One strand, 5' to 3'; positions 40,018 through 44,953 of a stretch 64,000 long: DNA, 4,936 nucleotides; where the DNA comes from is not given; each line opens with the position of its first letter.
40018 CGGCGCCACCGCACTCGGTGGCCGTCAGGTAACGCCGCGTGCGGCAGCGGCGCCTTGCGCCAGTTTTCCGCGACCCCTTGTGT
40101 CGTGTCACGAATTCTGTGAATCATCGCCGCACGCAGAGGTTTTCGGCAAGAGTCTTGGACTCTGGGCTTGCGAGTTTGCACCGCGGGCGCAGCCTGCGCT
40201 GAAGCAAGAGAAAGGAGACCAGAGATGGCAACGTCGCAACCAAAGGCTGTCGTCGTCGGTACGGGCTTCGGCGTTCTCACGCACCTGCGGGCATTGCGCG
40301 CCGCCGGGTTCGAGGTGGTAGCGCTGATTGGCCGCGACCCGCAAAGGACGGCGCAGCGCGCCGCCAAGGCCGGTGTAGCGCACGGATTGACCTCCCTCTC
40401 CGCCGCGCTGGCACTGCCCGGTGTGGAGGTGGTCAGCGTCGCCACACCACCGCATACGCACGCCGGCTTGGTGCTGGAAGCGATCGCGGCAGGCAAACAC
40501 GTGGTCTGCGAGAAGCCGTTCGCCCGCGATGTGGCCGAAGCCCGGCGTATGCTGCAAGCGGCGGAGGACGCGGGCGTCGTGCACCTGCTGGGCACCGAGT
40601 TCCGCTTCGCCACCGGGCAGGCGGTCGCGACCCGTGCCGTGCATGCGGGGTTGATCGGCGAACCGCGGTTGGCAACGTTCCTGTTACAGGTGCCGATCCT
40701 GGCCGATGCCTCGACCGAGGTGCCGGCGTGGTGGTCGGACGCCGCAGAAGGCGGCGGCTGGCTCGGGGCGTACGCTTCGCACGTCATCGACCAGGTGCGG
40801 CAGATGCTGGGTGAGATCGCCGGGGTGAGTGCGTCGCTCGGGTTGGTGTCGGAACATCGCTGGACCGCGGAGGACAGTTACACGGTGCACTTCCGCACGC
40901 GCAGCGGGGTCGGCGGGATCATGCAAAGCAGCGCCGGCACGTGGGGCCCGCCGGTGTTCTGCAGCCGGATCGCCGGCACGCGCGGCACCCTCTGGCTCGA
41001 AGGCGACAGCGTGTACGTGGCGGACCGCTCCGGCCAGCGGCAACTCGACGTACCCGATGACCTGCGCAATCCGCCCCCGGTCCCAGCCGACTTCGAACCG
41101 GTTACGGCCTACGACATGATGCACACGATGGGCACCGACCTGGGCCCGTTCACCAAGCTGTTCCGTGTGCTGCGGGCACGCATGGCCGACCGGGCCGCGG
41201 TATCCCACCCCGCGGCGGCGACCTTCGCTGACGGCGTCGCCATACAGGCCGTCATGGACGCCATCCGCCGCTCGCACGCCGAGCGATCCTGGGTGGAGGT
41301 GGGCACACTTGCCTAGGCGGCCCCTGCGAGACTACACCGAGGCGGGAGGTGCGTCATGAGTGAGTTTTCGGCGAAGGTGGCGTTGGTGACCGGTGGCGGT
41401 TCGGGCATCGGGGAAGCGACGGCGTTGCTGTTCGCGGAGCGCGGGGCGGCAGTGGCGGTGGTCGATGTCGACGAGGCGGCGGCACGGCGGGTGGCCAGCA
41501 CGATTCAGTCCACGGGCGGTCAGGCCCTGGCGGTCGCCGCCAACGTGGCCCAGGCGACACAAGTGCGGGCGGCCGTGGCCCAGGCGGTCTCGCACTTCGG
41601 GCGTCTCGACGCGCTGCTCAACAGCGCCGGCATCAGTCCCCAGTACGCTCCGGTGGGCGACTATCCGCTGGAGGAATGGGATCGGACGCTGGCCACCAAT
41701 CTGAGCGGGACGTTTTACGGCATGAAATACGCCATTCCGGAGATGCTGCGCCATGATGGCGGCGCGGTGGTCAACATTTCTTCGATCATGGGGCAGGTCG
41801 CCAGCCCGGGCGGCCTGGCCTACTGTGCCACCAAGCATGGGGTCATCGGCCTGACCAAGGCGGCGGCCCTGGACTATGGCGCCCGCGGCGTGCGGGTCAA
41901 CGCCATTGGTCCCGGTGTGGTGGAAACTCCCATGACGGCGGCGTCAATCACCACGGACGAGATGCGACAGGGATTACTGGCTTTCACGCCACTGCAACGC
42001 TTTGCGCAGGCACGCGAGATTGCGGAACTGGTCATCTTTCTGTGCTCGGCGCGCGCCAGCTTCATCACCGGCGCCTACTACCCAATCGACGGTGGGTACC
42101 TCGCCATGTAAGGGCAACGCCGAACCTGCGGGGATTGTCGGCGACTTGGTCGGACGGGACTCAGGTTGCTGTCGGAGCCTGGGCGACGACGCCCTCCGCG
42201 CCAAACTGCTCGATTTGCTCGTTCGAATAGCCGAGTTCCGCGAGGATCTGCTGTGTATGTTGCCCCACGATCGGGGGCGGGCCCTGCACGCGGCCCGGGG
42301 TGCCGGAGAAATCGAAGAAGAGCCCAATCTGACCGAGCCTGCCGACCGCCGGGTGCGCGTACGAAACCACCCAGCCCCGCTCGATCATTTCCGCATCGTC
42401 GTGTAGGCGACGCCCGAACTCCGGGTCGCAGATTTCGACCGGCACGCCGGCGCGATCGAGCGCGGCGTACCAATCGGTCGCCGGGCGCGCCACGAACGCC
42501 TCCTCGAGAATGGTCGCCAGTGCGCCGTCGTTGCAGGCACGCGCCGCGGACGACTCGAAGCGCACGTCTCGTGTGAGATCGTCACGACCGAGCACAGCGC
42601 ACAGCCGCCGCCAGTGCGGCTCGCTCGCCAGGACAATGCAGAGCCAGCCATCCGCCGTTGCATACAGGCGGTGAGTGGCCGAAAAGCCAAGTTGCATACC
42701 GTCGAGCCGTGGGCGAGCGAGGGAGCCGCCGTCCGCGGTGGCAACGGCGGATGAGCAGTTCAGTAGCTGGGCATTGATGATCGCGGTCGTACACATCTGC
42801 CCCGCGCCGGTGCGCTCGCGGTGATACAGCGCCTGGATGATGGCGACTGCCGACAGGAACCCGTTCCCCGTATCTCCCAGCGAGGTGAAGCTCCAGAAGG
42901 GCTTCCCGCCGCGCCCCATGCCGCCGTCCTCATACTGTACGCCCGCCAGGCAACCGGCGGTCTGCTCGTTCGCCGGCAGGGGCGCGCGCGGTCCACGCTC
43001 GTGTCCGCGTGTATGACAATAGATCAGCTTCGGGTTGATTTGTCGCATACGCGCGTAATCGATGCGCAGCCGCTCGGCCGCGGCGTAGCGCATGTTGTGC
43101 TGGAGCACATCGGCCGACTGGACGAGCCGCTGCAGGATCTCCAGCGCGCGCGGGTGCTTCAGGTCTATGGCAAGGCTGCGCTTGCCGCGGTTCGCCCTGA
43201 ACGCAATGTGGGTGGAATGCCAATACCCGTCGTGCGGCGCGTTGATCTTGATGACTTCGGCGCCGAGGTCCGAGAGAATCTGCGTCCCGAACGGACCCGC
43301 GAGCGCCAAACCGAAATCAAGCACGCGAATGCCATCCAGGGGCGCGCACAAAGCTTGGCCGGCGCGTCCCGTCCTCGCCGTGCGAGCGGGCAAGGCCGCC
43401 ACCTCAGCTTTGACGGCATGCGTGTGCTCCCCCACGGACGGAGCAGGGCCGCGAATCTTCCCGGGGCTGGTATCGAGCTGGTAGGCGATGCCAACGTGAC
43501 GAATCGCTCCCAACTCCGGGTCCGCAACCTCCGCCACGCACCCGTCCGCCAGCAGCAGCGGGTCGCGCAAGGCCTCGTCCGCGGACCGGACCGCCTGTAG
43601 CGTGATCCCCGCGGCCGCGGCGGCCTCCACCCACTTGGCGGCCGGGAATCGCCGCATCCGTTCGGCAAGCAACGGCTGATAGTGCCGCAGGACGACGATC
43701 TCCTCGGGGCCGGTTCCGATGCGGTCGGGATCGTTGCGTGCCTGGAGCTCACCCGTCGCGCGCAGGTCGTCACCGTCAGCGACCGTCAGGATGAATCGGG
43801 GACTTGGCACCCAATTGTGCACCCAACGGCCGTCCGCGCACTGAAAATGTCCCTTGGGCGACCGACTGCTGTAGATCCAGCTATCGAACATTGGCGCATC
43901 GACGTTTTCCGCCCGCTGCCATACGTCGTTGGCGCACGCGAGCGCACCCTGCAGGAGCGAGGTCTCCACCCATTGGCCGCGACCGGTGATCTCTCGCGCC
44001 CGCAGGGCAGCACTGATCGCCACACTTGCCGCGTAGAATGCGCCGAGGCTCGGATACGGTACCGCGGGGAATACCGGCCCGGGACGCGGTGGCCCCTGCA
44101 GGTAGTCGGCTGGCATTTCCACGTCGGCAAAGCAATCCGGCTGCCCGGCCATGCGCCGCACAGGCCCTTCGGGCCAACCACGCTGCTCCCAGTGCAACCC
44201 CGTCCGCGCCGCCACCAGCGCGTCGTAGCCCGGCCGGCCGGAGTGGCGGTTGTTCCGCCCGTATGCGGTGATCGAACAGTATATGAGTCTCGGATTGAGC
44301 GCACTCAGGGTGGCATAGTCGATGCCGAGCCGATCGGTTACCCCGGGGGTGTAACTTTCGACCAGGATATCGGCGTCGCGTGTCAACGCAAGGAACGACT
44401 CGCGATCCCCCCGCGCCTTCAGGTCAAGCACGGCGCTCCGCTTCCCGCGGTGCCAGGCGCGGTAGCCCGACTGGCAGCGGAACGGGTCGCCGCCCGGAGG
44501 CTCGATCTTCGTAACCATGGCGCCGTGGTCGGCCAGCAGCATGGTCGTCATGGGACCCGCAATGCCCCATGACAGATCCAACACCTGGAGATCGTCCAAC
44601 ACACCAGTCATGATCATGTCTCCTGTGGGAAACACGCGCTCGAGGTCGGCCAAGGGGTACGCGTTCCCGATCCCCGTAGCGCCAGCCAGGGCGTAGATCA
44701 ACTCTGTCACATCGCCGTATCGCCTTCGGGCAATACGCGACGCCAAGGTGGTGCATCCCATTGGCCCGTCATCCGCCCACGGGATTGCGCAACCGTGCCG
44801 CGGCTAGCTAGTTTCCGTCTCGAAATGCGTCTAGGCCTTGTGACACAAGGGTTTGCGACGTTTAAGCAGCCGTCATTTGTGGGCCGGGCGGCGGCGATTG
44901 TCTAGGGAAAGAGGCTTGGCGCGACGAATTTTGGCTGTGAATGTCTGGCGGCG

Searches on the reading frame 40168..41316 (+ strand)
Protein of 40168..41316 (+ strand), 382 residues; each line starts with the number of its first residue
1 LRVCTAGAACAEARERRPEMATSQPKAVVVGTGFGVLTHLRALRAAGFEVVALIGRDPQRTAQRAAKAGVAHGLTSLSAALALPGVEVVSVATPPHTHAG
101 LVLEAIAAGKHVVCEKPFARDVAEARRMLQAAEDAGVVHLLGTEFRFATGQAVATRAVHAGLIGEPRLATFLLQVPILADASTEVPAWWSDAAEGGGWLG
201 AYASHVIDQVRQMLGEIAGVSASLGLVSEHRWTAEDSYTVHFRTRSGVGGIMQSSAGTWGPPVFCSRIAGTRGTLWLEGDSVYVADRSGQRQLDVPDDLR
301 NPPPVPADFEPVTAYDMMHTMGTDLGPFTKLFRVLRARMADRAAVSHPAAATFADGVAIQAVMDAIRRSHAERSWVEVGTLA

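Call 55: search_protein_families(library=pfam, proteins=[window:40168-41316:+], max_evalue=5)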
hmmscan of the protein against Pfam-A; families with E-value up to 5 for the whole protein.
window:40168-41316:+ (382 aa): 9 families
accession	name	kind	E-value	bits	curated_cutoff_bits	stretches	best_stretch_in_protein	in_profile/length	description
PF01408.29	GFO_IDH_MocA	-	2.2e-24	86.9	24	1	27-139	3-116/120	Oxidoreductase family, NAD-binding Rossmann fold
PF22725.1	GFO_IDH_MocA_C3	-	1.1e-16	61.4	27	1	154-275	4-123/124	GFO/IDH/MocA C-terminal domain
PF02894.22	GFO_IDH_MocA_C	-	4.3e-08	33.6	22.9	1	161-378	7-218/218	Oxidoreductase family, C-terminal alpha/beta domain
PF03447.22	NAD_binding_3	-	7.2e-06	27.1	24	1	33-137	6-111/116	Homoserine dehydrogenase, NAD binding domain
PF03807.23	F420_oxidored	-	0.014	16.4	21.6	1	29-113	4-89/94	NADP oxidoreductase coenzyme F420-dependent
PF01488.26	Shikimate_DH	-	0.038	14.5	24.3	1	22-93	10-85/138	Shikimate / quinate 5-dehydrogenase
PF01261.30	AP_endonuc_2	-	0.098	12.8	31.1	1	40-140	1-84/249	Xylose isomerase-like TIM barrel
PF22685.1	Gal80p_C-like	-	0.25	12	29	0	183-224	36-78/152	Gal80p, C-terminal domain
PF13380.12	CoA_binding_2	-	1.9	9.4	22.8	1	83-138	53-104/116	CoA binding domain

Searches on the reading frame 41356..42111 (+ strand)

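Call 55: search_protein_families(library=pfam, proteins=[window:41356-42111:+], max_evalue=5)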
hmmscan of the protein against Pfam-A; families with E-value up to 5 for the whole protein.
window:41356-42111:+ (251 aa): 7 families
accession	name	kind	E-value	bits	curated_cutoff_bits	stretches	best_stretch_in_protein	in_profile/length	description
PF13561.12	adh_short_C2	-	2.9e-68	230.4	27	1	16-248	6-235/236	Enoyl-(Acyl carrier protein) reductase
PF00106.31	adh_short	-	9.6e-59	198.6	26.6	1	7-197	1-190/195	short chain dehydrogenase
PF08659.16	KR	-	2.1e-10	41.3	22.6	1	9-160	3-153/180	KR domain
PF23441.1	SDR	-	2e-06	27.8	27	1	8-199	9-204/258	SDR-like rossmann domain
PF02737.24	3HCDH_N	-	0.0026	18.1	22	1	11-70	4-60/180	3-hydroxyacyl-CoA dehydrogenase, NAD binding domain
PF03721.20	UDPG_MGDP_dh_N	-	0.06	13.3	27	1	18-51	11-44/187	UDP-glucose/GDP-mannose dehydrogenase family, NAD binding domain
PF23042.1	KOW1_SPT5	-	0.28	11.6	22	0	208-249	60-100/130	Transcription elongation factor SPT5, KOW1 domain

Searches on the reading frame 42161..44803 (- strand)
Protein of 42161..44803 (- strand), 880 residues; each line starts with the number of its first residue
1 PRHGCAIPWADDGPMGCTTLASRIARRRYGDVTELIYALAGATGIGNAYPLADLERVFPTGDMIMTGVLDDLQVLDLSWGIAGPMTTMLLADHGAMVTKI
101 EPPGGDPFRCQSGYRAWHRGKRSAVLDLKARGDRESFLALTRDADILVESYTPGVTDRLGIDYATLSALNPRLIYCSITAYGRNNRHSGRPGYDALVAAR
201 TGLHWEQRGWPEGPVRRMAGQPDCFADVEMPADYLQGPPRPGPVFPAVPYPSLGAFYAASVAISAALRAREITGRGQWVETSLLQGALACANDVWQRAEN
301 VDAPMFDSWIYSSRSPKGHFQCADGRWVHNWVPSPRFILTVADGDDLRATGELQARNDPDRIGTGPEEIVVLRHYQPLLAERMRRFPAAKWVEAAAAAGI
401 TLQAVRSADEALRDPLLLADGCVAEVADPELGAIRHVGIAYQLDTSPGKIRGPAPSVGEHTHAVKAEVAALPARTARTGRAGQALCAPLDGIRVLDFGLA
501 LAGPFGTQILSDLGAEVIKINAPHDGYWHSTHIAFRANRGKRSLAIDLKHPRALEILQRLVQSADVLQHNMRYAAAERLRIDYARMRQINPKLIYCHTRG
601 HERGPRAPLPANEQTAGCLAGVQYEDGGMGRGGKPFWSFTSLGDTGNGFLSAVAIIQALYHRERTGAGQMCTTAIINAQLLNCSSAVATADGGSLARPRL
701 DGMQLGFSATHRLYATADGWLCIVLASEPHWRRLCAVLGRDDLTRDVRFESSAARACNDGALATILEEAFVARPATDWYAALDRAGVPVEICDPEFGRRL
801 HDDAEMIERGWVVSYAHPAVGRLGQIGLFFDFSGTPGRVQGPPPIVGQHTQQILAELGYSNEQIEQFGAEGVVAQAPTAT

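Call 13: search_protein_families(library=pfam, proteins=[window:42161-44803:-], max_evalue=0.01)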
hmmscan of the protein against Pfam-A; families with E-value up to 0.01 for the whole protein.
window:42161-44803:- (880 aa): 1 family
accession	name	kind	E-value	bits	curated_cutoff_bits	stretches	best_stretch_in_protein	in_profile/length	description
PF02515.22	CoA_transf_3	-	2.2e-167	557.2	23.3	2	489-850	1-366/366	CoA-transferase family III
